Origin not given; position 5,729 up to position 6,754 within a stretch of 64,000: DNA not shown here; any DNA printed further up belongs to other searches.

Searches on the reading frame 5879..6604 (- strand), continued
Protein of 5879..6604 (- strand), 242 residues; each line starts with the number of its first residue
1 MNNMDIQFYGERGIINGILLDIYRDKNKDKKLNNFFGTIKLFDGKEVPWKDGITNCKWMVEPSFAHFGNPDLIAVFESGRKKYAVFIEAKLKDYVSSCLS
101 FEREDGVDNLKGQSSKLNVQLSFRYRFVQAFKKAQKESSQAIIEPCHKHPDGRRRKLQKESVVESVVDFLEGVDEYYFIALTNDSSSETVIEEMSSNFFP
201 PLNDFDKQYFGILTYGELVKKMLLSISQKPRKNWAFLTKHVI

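Call 41: search_protein_representatives(alignment_id=A1)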
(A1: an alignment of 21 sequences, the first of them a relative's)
Query: 21 sequences, 378 profile positions. Proteins with E-value up to 0.001 (for the whole library): 744; up to 1e-10: 427; up to 1e-30: 112. The best 150 are listed.
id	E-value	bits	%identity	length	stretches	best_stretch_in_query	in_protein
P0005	1.6e-154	531.3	-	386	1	1-377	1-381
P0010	1.7e-153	527.9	-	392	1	1-377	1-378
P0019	1.3e-142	492.1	-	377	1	2-374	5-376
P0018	1.8e-138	478.5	-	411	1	1-377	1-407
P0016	2.2e-132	458.4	-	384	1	1-377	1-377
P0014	6.2e-132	456.9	-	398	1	1-371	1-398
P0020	1.8e-128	445.6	-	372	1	1-376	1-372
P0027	1.4e-125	436.0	-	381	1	1-374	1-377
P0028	2.3e-123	428.7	-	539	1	1-377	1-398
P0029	5.7e-123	427.4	-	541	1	1-374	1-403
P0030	2.6e-119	415.4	-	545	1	1-373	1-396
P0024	2.4e-117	408.9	-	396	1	1-376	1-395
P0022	3.6e-116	405.0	-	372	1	39-377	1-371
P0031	6.7e-115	400.9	-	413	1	3-377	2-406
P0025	3.9e-104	365.4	-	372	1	2-368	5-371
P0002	4.4e-66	240.2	-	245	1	60-245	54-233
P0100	1.1e-35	140.1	-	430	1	7-311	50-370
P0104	2.3e-34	135.8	-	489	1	2-355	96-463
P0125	9.4e-31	123.9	-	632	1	3-244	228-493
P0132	2.5e-30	122.5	-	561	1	6-369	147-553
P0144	1.9e-28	116.3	-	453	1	3-351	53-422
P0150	4.8e-27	111.7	-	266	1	6-245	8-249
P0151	4.9e-27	111.7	-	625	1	6-372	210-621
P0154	1.6e-26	110.0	-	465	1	8-365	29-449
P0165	9.2e-26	107.5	-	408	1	5-352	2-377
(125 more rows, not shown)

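Call 42: search_protein_families(library=pfam, proteins=[P0125, P0132, P0151, P0104, P0028, P0029, P0030, P0154, P0144, P0100], max_evalue=0.01)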
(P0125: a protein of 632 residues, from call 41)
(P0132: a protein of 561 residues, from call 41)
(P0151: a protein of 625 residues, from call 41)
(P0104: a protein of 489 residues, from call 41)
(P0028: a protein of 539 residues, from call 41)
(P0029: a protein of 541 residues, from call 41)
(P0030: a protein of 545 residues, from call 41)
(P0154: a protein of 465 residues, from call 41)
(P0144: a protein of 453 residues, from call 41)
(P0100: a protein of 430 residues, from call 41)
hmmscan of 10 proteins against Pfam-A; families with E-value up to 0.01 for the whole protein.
P0125 (632 aa): 0 families

P0132 (561 aa): 0 families

P0151 (625 aa): 0 families

P0104 (489 aa): 0 families

P0028 (539 aa): 0 families

P0029 (541 aa): 0 families

P0030 (545 aa): 0 families

P0154 (465 aa): 0 families

P0144 (453 aa): 0 families

P0100 (430 aa): 0 families

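Call 44: find_homologous_proteins(query=L020:10001-11596:+)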
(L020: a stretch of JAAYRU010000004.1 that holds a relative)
Query L020:10001-11596:+ (532 aa): 32 proteins with E <= 0.001 among 6578 candidates.
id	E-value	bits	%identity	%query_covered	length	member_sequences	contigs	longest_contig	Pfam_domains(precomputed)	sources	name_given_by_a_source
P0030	1.1e-176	607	57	100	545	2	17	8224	-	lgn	-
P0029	2.0e-166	573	56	99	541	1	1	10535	-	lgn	-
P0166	5.3e-161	555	54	100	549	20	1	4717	-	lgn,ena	-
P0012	4.1e-96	341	50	73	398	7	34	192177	-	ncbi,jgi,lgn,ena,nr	ncbi:MAG TPA: hypothetical protein P5064_05230 [Clostridia bacterium]|jgi:hypothetical protein|nr:hy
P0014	4.8e-95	338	50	73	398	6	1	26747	-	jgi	jgi:hypothetical protein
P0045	3.6e-90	322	47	74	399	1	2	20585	-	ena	-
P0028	2.3e-89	319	37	99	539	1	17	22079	-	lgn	-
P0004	8.6e-81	291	43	73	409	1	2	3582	-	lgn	-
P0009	3.2e-80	289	43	74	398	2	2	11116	-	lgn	-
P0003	4.4e-80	288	41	73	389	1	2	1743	-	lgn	-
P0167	6.5e-78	281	50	58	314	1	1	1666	-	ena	-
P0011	1.0e-75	274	42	73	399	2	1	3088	-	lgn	-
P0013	5.6e-75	272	40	73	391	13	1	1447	-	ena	-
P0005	2.7e-74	269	40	73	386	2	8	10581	-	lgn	-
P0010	2.0e-69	253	39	75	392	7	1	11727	-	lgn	-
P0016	9.8e-63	231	37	75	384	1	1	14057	-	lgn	-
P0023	2.2e-40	157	33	68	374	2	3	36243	-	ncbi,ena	-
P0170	9.7e-37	145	32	73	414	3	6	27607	-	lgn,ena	-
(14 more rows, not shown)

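Call 48: find_encoding_contigs(protein=P0028, flank=8000, max_places=3)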
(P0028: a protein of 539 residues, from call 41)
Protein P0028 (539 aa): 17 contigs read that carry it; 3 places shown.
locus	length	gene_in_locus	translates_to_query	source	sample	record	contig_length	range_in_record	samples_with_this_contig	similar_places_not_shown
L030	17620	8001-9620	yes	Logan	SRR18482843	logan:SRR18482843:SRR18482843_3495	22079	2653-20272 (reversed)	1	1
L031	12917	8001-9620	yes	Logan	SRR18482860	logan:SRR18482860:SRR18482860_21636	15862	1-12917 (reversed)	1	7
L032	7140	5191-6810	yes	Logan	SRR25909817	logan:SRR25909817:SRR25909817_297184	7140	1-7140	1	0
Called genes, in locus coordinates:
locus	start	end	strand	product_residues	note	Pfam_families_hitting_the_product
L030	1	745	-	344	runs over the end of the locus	PF05343:Peptidase_M42, PF01546:Peptidase_M20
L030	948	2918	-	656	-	PF11074:DUF2779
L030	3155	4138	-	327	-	-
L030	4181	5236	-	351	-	PF13280:WYL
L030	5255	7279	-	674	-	PF00004:AAA, PF17866:AAA_lid_6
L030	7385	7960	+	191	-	PF01966:HD (weak)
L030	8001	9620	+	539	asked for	-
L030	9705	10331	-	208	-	-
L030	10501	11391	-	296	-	PF13306:LRR_5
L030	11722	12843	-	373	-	PF03486:HI0933_like, PF22780:HI0933_like_1st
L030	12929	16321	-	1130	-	PF08239:SH3_3, PF01471:PG_binding_1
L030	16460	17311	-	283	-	PF21302:Zn_ribbon_RlmA, PF08241:Methyltransf_11, PF13649:Methyltransf_25, PF13847:Methyltransf_31 (weak)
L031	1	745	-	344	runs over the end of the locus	PF05343:Peptidase_M42, PF01546:Peptidase_M20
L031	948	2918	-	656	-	PF11074:DUF2779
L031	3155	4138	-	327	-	-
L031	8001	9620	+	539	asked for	-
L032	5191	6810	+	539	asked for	-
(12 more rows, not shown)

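Call 49: find_related_loci(query=A1, collection=metagenome_contigs, flank=8000)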
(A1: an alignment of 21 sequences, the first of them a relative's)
Query A1 (398 aa) in metagenome_contigs; peptide patterns used: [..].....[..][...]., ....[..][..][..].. (x = any residue, [..] = any of these).
86 stretches matched a pattern; 34 encode a relative of the query (tblastn E <= 1e-3); 34 distinct loci.
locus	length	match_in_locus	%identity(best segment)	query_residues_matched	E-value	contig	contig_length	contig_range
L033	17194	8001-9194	100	1-398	0e+0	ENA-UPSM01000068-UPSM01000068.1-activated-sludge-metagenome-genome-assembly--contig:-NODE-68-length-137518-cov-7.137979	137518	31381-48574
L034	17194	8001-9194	100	1-398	0e+0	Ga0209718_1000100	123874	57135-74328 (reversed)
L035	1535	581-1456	100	1-292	0e+0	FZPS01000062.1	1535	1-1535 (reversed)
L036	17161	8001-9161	50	1-398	2e-108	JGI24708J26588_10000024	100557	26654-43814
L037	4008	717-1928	44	1-398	1e-92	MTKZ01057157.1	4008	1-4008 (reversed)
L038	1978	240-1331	37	5-396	5e-56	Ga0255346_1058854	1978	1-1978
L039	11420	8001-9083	30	4-385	2e-46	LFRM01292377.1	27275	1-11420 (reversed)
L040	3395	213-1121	33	5-329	4e-43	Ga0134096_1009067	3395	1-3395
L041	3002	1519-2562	32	5-376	2e-41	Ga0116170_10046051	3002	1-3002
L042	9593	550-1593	32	5-376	2e-41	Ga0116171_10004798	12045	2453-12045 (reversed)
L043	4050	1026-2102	31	6-397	3e-38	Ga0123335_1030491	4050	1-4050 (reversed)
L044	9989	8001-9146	30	6-398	1e-35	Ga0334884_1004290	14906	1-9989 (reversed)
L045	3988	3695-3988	51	1-96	2e-29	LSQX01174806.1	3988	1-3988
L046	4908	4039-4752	34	5-231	2e-28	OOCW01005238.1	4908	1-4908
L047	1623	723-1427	31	5-239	5e-21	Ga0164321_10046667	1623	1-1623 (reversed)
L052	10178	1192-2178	25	6-346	2e-17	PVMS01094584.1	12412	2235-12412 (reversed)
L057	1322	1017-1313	41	8-103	9e-14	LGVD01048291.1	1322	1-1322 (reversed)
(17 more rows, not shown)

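Call 50: find_related_loci(query=A1, collection=viral_contigs, flank=8000)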
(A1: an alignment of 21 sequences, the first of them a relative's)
Query A1 (398 aa) in viral_contigs; peptide patterns used: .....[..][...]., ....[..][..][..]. (x = any residue, [..] = any of these).
19 stretches matched a pattern, but none encodes a relative of the query by tblastn (E <= 1e-3).

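Call 54: search_protein_families(library=padloc, proteins=[L011:7064-7630:+, L022:9384-9959:+, L024:11103-11696:+, L030:7385-7957:+, L007:6556-7137:+, P0030, P0012, P0023, P0165, P0150], max_evalue=0.1)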
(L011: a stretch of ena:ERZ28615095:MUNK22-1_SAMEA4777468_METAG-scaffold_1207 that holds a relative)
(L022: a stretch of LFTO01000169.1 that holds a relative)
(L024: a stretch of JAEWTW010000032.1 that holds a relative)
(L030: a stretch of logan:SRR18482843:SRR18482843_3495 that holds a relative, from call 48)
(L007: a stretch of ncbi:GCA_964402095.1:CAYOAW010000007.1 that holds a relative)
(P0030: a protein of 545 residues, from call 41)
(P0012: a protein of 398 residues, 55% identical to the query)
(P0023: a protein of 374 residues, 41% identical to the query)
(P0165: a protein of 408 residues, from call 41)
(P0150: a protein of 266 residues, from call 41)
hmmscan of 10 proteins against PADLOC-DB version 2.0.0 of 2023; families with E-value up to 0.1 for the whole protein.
L011:7064-7630:+ (189 aa): 4 families
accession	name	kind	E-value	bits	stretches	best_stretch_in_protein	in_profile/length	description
PDLC01254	Cas3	-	7.7e-05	21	1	51-164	9-97/164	CAS-I; effector_G3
PDLC00940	Cas3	-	0.00026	19.2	1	51-90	1-45/178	CRISPR-associated endonuclease Cas3-HD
PDLC01759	Cas3b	-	0.029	11.1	1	51-118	11-73/711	-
PDLC01769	Cas3g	-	0.053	10.1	1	17-103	632-711/836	-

L022:9384-9959:+ (192 aa): 4 families
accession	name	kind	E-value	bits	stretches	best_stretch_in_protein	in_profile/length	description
PDLC01254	Cas3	-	7.3e-05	21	1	51-91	8-45/164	CAS-I; effector_G3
PDLC00940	Cas3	-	0.00048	18.4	1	52-91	1-45/178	CRISPR-associated endonuclease Cas3-HD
PDLC01765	Cas3c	-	0.019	11.9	0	48-91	19-58/612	-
PDLC01759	Cas3b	-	0.036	10.8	1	48-92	7-46/711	-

L024:11103-11696:+ (198 aa): 0 families

L030:7385-7957:+ (191 aa): 4 families
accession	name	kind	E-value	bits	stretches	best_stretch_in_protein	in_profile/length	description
PDLC00940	Cas3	-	0.00017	19.8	1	51-90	1-45/178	CRISPR-associated endonuclease Cas3-HD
PDLC01254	Cas3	-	0.00024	19.4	1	51-90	9-45/164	CAS-I; effector_G3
PDLC01759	Cas3b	-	0.046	10.4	1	51-105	11-59/711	-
PDLC01770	Cas3g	-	0.049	10.1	1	13-90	510-582/733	-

L007:6556-7137:+ (194 aa): 0 families

P0030 (545 aa): 0 families

P0012 (398 aa): 0 families

P0023 (374 aa): 0 families

P0165 (408 aa): 0 families

P0150 (266 aa): 0 families

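Call 55: search_protein_families(library=pfam, proteins=[L011:7064-7630:+, L022:9384-9959:+, L024:11103-11696:+, L030:7385-7957:+, L007:6556-7137:+, L057:27-617:+, L025:9764-10951:+, L044:6341-7585:+, L052:4933-6186:+, L052:712-1152:+], max_evalue=0.01)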
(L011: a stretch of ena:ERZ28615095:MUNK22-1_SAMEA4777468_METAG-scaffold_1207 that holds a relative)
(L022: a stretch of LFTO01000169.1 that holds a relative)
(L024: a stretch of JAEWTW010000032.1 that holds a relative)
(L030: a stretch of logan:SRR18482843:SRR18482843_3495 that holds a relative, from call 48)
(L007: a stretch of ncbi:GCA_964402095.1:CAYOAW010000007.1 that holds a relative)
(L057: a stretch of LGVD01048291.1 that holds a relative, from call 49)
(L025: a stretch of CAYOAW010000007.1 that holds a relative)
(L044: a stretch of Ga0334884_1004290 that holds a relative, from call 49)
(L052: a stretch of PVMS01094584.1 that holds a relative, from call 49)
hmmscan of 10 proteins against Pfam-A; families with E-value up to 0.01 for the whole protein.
L011:7064-7630:+ (189 aa): 3 families
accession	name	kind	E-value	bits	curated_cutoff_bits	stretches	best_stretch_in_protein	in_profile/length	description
PF01966.28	HD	-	4e-06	27.5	22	1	52-99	2-48/116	HD domain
PF07514.17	TraI_2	-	0.0023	17.4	23.9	1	10-68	23-83/324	Putative helicase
PF08668.18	HDOD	-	0.0073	16.3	22.9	0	50-90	94-133/196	HDOD domain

L022:9384-9959:+ (192 aa): 2 families
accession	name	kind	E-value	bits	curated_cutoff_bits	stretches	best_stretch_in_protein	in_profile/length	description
PF01966.28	HD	-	2.2e-06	28.4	22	1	53-95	2-43/116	HD domain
PF08668.18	HDOD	-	0.006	16.5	22.9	1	48-92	91-134/196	HDOD domain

L024:11103-11696:+ (198 aa): 1 family
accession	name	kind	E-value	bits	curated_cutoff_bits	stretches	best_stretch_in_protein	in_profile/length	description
PF01966.28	HD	-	0.00081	20.1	22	1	58-107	3-49/116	HD domain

L030:7385-7957:+ (191 aa): 3 families
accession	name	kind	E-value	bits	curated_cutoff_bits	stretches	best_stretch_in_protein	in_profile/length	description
PF01966.28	HD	-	7.5e-06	26.7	22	1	52-95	2-44/116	HD domain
PF08668.18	HDOD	-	0.0074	16.2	22.9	0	50-92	94-135/196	HDOD domain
PF07514.17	TraI_2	-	0.0099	15.3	23.9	0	20-68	33-83/324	Putative helicase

L007:6556-7137:+ (194 aa): 2 families
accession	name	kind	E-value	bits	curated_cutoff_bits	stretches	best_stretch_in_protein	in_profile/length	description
PF13328.12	HD_4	-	1.4e-22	80.5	27.2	1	11-135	1-129/156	HD domain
PF01966.28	HD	-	1.6e-07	32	22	1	31-130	1-116/116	HD domain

L057:27-617:+ (197 aa): 1 family
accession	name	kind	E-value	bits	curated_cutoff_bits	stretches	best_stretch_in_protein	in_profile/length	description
PF01966.28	HD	-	1.8e-05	25.4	22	1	57-102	2-46/116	HD domain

L025:9764-10951:+ (396 aa): 3 families
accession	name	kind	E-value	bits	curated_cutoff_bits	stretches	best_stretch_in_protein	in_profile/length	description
PF12706.13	Lactamase_B_2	-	6.4e-14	52.5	27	1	48-196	22-174/200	Beta-lactamase superfamily domain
PF00753.33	Lactamase_B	-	1.4e-07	32.1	22.7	1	55-173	41-166/196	Metallo-beta-lactamase superfamily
PF07521.17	RMMBL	-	0.00012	22.4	21.6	1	338-372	8-42/63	Zn-dependent metallo-hydrolase RNA specificity domain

L044:6341-7585:+ (415 aa): 3 families
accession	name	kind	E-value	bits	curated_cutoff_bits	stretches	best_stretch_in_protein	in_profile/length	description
PF12706.13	Lactamase_B_2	-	9e-09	35.7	27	1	59-161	33-149/200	Beta-lactamase superfamily domain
PF00753.33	Lactamase_B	-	1.3e-06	28.9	22.7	1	14-158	6-153/196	Metallo-beta-lactamase superfamily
PF07521.17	RMMBL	-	0.00066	20.1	21.6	1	362-391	10-40/63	Zn-dependent metallo-hydrolase RNA specificity domain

L052:4933-6186:+ (418 aa): 4 families
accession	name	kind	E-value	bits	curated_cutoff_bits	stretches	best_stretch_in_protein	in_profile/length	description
PF12706.13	Lactamase_B_2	-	2.4e-17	63.6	27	1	54-186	24-165/200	Beta-lactamase superfamily domain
PF00753.33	Lactamase_B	-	7.6e-10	39.5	22.7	1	22-165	14-157/196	Metallo-beta-lactamase superfamily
PF13483.12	Lactamase_B_3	-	8.6e-09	36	24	1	12-158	5-111/160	Beta-lactamase superfamily domain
PF07521.17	RMMBL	-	0.00013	22.3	21.6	1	364-394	9-40/63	Zn-dependent metallo-hydrolase RNA specificity domain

L052:712-1152:+ (147 aa): 2 families
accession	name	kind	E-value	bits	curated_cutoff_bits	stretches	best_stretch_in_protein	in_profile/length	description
PF21784.3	Bflower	-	2.1e-06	28.5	25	1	47-106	16-67/116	4-fold beta flower protein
PF21785.3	Bflower_2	-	0.0042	17.4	38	0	50-88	68-98/112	5-fold beta-flower protein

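Call 60: predict_structure(alignment_id=A3)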
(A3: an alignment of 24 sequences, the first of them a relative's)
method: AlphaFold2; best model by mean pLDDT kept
length: 545 residues; sequences in the alignment: 24
mean_pLDDT: 79.4   pTM: 0.55
mean pLDDT of the five models: 79.4, 79.4, 79.4, 78.3, 77.5
residues with pLDDT >= 90: 175; 70-90: 235; 50-70: 97; < 50: 38
segments of 3 or more residues with pLDDT < 50: 1-3, 268-271, 399-403, 428-436, 439-446
pLDDT, mean of each block of 10 residues (from residue 1): 58 90 85 94 93 89 86 95 97 91 61 87 95 90 74 82 90 93 98 88 84 82 95 92 76 86 67 69 92 90 89 86 80 76 70 65 75 90 90 68 63 82 65 48 50 85 53 80 72 61 69 69 58 78 78
secondary structure, 60 per line:
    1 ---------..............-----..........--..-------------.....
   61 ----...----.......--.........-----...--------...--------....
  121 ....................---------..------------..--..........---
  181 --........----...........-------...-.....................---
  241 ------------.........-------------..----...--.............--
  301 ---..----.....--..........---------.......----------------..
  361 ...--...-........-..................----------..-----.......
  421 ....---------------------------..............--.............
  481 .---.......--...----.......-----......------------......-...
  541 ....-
elements in order: H10-23 H29-38 E56-60 E72-78 E81-89 H117-140 H168-177 E183-190 H195-205 H217-226 E227-231 H232-237 H253-261 H286-298 E310-314 E317-326 E336-342 E359-363 E370-377 H379-396 E414-424 E452-465 E468-481 H485-491 E501-507 E513-518 E531-536 E538-544

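Call 64: find_encoding_contigs(protein=P0170, flank=7000, max_places=2)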
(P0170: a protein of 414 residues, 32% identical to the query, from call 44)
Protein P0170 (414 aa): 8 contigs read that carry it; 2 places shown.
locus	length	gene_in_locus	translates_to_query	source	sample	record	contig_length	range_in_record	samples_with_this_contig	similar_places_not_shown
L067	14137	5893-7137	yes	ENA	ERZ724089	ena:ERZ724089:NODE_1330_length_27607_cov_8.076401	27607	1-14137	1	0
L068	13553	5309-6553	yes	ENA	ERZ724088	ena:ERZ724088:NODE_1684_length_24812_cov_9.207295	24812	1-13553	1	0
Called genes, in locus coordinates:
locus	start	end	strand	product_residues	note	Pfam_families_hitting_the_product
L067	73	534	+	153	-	PF09903:DUF2130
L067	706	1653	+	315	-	PF27000:PH_gly_zipper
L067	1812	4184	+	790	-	PF02811:PHP, PF07733:DNA_pol3_alpha, PF17657:DNA_pol3_finger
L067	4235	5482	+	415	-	PF00753:Lactamase_B (weak), PF12706:Lactamase_B_2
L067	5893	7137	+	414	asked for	-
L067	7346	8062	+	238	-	PF00595:PDZ, PF17820:PDZ_6 (weak)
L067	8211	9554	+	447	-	-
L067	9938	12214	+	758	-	PF00293:NUDIX, PF12796:Ank_2, PF12796:Ank_2, PF13637:Ank_4, PF00023:Ank, PF13857:Ank_5, PF12796:Ank_2, PF13637:Ank_4, +16 more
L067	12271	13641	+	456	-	-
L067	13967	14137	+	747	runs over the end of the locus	PF12796:Ank_2, PF13606:Ank_3 (faint), PF13637:Ank_4 (faint), PF13857:Ank_5 (faint), PF23745:ANK_LRRK2 (faint), PF24521:Ank_KRIT1 (faint), PF12796:Ank_2, PF00023:Ank (weak)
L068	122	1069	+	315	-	PF27000:PH_gly_zipper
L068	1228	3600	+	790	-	PF02811:PHP, PF07733:DNA_pol3_alpha, PF17657:DNA_pol3_finger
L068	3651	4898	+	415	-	PF00753:Lactamase_B (weak), PF12706:Lactamase_B_2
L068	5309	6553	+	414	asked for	-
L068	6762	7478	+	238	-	PF00595:PDZ, PF17820:PDZ_6 (weak)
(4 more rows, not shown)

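Call 65: find_encoding_contigs(protein=P0016, flank=7000, max_places=2)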
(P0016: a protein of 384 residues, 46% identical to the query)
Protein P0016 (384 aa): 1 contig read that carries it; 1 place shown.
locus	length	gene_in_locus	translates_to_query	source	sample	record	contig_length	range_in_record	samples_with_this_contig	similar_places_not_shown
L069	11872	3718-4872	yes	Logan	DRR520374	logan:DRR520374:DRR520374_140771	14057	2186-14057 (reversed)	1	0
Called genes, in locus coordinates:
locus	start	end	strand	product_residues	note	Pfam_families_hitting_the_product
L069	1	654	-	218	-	?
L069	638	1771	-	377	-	PF00535:Glycos_transf_2, PF04138:GtrA_DPMS_TM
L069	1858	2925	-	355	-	PF13280:WYL, PF25583:WCX (weak)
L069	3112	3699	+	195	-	PF01966:HD (weak)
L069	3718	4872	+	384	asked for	-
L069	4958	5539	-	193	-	PF14278:TetR_C_8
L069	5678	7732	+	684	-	PF03176:MMPL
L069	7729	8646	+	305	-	-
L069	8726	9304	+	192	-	PF04542:Sigma70_r2, PF08281:Sigma70_r4_2, PF04545:Sigma70_r4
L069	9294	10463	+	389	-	PF13490:zf-HC2 (weak), PF14257:DUF4349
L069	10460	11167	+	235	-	PF04402:SIMPL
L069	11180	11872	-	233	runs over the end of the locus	PF00149:Metallophos, PF12850:Metallophos_2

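Call 66: find_encoding_contigs(protein=P0010, flank=7000, max_places=2)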
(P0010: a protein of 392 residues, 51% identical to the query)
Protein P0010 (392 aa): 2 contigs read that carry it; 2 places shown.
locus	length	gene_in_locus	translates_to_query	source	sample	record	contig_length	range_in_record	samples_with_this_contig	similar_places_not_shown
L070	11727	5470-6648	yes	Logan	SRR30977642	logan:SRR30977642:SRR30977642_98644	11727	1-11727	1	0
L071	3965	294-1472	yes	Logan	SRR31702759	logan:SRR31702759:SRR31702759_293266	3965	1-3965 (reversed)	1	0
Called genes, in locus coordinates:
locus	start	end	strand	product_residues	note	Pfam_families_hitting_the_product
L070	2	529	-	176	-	?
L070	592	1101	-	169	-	-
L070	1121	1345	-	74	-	-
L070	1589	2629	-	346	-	PF13280:WYL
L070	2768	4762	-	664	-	PF00004:AAA, PF17866:AAA_lid_6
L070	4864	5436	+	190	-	PF01966:HD (weak)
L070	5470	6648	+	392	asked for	-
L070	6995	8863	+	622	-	-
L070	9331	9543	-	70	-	-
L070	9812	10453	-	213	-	-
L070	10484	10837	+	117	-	-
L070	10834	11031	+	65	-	-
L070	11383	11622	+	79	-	PF00106:adh_short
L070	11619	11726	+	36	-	?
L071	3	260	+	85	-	?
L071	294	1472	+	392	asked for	-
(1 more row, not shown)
